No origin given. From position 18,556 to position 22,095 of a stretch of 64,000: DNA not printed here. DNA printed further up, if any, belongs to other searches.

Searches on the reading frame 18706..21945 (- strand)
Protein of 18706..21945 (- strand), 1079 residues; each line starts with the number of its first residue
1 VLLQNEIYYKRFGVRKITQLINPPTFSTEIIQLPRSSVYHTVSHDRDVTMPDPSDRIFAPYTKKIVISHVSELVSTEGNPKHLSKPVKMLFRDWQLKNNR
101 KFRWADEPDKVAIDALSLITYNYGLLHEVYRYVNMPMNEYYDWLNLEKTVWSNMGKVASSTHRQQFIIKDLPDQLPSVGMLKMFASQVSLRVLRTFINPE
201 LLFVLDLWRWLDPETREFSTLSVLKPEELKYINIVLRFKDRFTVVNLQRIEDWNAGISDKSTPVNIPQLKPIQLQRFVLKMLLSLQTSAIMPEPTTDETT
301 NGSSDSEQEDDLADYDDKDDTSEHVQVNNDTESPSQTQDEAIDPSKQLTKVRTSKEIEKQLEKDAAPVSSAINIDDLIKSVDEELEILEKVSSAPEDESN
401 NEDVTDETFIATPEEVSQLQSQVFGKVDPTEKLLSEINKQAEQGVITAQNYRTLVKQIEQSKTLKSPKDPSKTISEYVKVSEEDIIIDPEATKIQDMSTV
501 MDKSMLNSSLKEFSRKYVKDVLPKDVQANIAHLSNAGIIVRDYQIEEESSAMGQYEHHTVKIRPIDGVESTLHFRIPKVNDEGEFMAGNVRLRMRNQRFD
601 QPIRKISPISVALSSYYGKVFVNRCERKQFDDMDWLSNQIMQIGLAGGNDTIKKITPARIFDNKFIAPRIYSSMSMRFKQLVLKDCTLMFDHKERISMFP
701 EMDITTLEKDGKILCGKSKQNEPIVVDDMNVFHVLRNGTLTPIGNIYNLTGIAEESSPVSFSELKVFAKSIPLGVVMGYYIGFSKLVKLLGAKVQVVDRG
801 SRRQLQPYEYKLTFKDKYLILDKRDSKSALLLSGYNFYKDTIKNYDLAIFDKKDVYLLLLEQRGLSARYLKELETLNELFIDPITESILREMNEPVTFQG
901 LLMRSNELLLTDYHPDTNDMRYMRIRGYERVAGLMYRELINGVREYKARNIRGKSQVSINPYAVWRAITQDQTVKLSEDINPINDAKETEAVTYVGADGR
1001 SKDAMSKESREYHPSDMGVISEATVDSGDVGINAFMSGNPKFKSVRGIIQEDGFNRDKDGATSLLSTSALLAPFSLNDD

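Call 13: search_protein_families(library=phrogs, proteins=[window:18706-21945:-], max_evalue=0.001)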
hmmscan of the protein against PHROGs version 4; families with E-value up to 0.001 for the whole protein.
window:18706-21945:- (1079 aa): 3 families
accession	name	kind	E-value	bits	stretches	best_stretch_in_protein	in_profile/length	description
phrog_3148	-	DNA, RNA and nucleotide metabolism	1.9e-297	991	1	6-1079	5-1050/1424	RNA polymerase beta subunit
phrog_14872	-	DNA, RNA and nucleotide metabolism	1e-26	94.1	1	756-1073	680-995/1393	RNA polymerase beta subunit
phrog_38251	-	DNA, RNA and nucleotide metabolism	5e-22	78.8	1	755-1002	698-944/945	RNA polymerase beta subunit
